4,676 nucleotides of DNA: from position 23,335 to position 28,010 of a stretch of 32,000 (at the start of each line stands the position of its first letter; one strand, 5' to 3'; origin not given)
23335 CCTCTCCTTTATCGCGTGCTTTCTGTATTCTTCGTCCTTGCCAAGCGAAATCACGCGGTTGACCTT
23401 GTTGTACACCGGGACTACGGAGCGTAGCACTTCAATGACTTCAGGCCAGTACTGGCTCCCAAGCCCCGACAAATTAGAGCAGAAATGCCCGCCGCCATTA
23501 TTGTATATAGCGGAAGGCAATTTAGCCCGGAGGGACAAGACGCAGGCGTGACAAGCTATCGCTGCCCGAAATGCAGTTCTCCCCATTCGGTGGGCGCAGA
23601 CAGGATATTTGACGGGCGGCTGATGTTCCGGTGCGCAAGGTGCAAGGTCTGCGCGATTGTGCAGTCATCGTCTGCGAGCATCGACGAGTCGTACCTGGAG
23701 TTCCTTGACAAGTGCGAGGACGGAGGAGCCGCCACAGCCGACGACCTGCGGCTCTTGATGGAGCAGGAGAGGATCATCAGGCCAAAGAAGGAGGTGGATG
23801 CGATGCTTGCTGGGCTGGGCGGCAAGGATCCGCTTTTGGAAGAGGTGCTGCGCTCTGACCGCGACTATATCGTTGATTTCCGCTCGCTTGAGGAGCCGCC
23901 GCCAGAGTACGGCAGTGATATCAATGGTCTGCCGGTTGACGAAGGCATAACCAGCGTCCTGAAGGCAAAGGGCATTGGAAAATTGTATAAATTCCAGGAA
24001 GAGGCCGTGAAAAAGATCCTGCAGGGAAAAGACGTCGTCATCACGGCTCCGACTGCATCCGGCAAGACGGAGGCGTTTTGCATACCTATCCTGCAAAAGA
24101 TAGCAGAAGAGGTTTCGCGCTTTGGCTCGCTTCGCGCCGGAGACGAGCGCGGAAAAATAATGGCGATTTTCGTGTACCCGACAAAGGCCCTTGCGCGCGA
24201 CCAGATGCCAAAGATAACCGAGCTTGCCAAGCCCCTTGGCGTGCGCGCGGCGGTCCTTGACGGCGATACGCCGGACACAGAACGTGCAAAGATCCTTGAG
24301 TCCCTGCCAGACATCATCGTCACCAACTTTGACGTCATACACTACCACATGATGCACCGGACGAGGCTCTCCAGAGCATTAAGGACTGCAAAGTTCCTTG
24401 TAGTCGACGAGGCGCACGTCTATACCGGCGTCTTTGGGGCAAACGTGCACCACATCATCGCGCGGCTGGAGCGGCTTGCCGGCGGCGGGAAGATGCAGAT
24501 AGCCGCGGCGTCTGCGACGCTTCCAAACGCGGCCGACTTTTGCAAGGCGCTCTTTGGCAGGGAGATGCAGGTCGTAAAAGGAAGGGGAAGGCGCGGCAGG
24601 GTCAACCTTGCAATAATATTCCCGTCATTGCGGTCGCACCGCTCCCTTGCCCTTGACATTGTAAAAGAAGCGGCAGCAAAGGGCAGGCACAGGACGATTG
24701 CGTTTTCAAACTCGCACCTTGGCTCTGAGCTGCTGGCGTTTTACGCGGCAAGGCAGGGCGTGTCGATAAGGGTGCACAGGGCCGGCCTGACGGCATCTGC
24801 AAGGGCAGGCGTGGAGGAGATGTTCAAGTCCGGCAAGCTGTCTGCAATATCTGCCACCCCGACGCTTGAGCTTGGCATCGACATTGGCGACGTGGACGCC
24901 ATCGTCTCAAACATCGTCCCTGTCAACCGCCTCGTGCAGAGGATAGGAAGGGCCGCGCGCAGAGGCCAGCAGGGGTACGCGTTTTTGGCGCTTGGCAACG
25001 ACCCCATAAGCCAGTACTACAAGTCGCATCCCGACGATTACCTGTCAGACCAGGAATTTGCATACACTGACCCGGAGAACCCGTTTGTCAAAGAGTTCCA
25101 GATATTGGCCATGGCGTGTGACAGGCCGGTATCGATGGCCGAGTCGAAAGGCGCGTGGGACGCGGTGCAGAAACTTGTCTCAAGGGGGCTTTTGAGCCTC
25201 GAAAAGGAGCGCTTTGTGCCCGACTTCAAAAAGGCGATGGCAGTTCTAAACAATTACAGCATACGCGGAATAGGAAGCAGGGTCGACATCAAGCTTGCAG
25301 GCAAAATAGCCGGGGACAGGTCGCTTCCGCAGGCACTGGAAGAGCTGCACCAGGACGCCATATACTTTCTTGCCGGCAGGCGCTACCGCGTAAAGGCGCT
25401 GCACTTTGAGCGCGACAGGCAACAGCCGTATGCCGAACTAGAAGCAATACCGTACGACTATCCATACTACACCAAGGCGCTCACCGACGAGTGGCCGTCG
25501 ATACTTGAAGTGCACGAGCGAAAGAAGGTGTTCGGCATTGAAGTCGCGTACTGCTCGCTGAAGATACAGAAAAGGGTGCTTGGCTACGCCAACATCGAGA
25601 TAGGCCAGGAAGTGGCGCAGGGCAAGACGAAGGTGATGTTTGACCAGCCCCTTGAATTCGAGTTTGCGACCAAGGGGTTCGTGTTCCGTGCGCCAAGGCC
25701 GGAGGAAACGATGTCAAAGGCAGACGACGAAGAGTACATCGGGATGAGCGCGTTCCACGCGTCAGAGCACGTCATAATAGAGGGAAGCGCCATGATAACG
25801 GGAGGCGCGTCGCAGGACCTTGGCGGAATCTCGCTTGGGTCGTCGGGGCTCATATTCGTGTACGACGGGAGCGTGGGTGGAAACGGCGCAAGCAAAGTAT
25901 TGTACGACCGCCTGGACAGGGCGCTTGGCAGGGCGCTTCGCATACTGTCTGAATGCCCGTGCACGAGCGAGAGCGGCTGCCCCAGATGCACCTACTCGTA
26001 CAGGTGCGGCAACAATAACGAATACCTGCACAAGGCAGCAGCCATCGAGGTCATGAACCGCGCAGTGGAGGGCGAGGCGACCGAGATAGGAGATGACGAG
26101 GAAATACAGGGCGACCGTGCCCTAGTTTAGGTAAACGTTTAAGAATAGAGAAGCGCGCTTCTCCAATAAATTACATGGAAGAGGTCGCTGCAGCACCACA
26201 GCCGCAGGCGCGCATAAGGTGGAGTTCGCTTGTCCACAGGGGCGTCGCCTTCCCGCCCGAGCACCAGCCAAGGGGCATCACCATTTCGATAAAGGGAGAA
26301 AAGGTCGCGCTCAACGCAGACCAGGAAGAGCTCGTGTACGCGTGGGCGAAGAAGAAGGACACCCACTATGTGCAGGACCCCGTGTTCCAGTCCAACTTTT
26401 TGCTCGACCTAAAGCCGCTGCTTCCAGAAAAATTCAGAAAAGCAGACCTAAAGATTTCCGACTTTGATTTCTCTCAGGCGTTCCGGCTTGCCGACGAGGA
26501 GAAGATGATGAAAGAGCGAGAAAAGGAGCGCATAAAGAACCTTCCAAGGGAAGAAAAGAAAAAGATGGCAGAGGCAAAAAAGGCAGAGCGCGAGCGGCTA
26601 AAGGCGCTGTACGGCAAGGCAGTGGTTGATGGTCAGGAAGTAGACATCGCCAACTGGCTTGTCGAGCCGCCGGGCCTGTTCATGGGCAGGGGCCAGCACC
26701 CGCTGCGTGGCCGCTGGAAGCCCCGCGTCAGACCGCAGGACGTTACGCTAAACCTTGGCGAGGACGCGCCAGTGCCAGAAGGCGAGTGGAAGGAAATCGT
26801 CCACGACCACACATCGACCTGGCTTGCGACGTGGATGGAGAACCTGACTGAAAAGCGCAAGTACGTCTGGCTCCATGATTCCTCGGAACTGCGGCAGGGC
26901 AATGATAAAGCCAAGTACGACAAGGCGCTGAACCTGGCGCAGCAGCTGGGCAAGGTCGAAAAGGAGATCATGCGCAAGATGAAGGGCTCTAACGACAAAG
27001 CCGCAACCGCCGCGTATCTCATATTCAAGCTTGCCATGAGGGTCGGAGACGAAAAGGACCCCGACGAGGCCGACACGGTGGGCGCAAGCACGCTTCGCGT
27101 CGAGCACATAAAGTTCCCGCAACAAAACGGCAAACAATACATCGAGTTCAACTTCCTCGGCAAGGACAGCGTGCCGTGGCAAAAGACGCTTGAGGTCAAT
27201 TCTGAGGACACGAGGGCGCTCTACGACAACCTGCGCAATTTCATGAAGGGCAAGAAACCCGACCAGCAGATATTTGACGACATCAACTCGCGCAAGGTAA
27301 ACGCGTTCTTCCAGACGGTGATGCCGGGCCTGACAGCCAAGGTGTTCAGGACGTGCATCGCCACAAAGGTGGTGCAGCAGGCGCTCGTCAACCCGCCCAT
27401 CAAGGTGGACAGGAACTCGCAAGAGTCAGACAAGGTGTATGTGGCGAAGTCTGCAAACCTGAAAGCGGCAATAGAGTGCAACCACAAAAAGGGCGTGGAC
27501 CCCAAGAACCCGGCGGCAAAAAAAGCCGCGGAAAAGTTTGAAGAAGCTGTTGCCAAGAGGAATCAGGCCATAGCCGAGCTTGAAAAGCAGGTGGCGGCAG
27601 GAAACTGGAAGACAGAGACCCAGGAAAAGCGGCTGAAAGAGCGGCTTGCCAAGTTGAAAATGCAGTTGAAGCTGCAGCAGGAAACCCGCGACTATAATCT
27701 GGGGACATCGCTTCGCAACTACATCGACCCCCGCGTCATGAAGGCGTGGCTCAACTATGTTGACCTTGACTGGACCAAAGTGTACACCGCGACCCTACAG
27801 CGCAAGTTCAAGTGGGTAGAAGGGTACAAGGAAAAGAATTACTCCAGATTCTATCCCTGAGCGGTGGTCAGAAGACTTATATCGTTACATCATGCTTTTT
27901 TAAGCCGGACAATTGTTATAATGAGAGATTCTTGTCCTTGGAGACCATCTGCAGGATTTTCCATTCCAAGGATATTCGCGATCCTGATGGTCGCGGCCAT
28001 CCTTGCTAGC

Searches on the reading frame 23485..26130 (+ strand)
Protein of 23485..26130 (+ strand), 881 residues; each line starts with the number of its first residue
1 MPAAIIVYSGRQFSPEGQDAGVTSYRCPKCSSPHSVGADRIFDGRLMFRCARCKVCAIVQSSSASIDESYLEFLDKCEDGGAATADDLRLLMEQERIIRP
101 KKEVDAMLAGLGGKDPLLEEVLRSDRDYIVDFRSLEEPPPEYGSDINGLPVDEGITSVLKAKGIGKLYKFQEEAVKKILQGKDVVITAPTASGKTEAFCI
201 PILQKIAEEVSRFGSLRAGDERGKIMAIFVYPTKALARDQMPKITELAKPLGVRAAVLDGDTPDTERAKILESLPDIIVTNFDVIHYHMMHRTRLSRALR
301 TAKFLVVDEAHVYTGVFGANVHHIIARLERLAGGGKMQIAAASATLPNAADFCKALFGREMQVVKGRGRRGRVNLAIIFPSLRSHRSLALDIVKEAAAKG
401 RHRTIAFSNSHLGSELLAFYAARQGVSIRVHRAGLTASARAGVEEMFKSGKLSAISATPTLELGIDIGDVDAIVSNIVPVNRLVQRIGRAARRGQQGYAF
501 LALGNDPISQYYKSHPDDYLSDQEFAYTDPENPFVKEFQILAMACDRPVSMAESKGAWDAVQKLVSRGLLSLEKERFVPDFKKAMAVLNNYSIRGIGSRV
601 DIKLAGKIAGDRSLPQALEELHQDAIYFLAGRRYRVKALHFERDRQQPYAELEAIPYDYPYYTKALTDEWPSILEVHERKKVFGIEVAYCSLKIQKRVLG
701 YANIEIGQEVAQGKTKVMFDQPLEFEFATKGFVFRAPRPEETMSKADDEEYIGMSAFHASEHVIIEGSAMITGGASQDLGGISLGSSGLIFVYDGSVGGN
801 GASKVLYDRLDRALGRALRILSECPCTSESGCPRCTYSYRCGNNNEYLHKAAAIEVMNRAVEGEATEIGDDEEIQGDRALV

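Call 14: search_protein_families(library=pfam, proteins=[window:23485-26130:+])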
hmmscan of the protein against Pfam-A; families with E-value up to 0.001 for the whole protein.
window:23485-26130:+ (881 aa): 4 families
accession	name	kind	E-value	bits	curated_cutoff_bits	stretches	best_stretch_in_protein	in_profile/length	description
PF00270.35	DEAD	-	7.2e-37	127.1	26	1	169-350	2-165/167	DEAD/DEAH box helicase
PF00271.37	Helicase_C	-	2.1e-14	54.1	23.5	1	397-494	11-110/110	Helicase conserved C-terminal domain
PF09369.15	MZB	-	3.5e-13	50.5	24.2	1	761-836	2-80/80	MrfA Zn-binding domain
PF22590.2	Cas3-like_C_2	-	6e-06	26.9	27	1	451-493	63-104/106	CRISPR-associated nuclease/helicase Cas3, C-terminal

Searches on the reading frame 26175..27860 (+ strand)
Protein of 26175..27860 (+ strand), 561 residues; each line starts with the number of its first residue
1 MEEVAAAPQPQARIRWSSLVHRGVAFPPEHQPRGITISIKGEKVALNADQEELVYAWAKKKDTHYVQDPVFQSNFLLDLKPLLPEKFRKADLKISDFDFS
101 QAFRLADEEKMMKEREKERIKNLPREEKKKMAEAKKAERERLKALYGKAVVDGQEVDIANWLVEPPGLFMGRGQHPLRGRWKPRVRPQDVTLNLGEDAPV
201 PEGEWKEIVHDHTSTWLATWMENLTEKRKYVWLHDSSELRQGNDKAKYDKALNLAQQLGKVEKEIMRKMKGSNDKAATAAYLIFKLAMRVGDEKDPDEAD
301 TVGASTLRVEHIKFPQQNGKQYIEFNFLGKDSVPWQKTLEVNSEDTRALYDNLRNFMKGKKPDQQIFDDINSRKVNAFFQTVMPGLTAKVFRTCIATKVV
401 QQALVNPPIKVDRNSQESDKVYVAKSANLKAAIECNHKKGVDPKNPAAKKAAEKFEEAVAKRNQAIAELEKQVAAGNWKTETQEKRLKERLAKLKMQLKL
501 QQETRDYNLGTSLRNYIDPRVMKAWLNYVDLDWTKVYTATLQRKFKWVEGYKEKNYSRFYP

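Call 14: search_protein_families(library=pfam, proteins=[window:26175-27860:+])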
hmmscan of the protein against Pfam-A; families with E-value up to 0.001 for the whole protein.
window:26175-27860:+ (561 aa): 3 families
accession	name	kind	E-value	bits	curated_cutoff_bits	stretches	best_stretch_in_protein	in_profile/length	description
PF01028.25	Topoisom_I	-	1.7e-64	217.8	23.7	1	236-472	1-227/228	Eukaryotic DNA topoisomerase I, catalytic core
PF02919.20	Topoisom_I_N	-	4e-63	213.2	25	1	14-233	1-213/213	Eukaryotic DNA topoisomerase I, DNA binding fragment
PF14370.11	Topo_C_assoc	-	3.5e-23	81.7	25.1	1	488-556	1-68/70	C-terminal topoisomerase domain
